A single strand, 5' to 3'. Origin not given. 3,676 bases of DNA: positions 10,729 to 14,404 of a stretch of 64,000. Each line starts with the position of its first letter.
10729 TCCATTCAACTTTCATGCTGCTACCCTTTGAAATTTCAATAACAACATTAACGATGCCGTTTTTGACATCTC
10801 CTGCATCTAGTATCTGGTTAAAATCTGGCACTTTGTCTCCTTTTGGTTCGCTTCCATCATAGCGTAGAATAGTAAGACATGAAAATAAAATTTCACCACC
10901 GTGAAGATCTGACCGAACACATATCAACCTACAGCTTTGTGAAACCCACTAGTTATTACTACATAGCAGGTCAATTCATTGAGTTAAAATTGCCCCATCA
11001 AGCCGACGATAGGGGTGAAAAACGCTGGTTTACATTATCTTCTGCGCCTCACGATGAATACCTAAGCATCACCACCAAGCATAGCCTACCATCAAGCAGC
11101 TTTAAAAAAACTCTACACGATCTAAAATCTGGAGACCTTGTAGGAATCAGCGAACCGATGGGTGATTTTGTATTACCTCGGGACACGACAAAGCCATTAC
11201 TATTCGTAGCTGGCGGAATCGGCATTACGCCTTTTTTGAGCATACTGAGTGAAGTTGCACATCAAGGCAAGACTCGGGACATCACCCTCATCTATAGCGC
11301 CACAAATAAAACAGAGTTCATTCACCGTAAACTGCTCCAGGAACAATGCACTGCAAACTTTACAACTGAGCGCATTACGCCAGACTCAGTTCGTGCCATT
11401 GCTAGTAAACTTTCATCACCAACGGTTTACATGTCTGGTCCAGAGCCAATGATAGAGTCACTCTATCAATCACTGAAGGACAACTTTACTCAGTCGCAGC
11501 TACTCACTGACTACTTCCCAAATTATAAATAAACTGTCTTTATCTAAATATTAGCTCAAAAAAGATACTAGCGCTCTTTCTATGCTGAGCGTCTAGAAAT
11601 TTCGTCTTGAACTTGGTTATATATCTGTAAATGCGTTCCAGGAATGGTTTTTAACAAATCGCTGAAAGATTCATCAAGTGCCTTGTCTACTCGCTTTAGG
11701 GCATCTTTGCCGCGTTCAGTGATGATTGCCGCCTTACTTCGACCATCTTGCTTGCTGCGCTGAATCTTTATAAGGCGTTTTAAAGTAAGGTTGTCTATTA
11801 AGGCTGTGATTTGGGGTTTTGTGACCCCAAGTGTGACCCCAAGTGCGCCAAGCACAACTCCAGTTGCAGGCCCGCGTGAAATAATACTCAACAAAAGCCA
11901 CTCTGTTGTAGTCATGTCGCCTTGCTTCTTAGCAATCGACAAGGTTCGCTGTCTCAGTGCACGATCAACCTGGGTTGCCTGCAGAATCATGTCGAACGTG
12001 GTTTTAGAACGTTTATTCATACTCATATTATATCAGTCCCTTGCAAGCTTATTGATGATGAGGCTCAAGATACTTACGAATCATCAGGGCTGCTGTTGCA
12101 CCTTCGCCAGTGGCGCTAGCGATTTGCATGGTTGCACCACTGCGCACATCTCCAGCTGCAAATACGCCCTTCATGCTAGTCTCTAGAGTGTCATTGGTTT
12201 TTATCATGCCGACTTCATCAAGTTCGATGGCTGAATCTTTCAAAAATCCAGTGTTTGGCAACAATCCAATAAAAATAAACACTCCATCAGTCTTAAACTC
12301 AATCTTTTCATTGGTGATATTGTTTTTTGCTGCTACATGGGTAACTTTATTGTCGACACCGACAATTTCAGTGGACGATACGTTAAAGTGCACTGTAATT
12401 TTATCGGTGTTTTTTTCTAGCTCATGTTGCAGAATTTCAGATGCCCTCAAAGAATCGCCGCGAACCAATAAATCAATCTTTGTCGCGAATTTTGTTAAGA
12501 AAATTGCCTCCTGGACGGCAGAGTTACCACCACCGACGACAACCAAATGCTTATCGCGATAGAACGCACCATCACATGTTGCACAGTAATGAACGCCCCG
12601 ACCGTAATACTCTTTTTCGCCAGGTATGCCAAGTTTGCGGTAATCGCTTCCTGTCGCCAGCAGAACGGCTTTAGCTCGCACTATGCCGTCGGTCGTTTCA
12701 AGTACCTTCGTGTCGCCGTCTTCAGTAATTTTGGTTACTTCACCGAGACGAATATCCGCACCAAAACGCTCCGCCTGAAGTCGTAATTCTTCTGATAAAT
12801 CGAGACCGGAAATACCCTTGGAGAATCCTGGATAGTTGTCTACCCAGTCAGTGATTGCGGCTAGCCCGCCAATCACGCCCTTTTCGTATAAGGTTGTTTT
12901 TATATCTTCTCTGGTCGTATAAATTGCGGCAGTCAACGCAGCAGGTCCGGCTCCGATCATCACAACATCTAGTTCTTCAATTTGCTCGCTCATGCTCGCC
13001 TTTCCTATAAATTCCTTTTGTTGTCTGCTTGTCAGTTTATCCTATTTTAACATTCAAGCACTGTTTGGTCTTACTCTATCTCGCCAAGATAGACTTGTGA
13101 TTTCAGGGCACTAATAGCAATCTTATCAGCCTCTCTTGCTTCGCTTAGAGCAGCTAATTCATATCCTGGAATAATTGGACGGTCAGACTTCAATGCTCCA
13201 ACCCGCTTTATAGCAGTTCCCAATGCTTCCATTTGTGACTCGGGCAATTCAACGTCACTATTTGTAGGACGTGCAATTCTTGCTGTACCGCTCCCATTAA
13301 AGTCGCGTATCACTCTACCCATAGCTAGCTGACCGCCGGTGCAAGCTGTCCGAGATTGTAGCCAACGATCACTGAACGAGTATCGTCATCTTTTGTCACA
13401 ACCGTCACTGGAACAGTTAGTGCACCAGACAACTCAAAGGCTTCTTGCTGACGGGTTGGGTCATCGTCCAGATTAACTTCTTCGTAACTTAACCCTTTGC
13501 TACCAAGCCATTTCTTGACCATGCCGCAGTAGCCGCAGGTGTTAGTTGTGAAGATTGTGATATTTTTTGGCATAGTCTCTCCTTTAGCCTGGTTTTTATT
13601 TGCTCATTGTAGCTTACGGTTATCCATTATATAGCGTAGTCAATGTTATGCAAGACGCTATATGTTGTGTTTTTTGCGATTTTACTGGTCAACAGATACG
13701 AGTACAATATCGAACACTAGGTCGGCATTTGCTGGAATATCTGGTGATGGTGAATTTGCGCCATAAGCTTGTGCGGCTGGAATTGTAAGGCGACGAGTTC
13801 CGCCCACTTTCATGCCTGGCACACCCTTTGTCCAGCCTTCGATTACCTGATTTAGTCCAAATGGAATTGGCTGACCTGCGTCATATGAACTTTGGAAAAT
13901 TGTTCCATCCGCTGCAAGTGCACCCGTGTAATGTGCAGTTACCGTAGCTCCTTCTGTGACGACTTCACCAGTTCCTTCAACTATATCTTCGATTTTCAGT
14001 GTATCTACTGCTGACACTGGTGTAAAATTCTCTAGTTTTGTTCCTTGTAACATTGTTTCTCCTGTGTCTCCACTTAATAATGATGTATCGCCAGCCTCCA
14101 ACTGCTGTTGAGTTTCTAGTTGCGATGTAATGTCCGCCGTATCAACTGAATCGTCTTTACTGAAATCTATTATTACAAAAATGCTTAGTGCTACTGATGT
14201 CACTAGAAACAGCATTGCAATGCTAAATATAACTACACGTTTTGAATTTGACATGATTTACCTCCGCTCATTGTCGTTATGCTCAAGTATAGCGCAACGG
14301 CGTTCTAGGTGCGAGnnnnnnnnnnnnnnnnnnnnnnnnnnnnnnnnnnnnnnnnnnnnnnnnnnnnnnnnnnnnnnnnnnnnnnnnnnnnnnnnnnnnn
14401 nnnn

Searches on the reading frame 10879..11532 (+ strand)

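Call 92: search_protein_families(library=pfam, proteins=[window:10879-11532:+], max_evalue=0.01)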
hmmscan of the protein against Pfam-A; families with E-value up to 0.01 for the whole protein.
window:10879-11532:+ (217 aa): 4 families
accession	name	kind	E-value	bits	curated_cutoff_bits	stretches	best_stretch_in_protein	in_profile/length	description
PF00175.26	NAD_binding_1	-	7.6e-10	39.9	22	1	109-155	1-48/109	Oxidoreductase NAD-binding domain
PF08030.17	NAD_binding_6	-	1.7e-05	25.3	22.2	1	107-147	4-49/156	Ferric reductase NAD binding domain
PF22290.1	DmmA-like_N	-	0.0019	19.1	33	1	91-201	5-116/124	Dimethylamine monooxygenase subunit DmmA-like, N-terminal domain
PF00970.30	FAD_binding_6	-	0.0031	18.2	21.1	1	4-97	3-97/99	Oxidoreductase FAD-binding domain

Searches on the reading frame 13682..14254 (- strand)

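Call 27: search_protein_families(library=pfam, proteins=[window:13682-14254:-], max_evalue=0.01)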
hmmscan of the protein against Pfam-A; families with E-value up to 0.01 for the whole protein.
window:13682-14254:- (190 aa): 1 family
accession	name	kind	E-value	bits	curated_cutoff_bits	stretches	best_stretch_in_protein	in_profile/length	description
PF00254.34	FKBP_C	-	9.4e-28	96.8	21.1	1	99-186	5-94/94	FKBP-type peptidyl-prolyl cis-trans isomerase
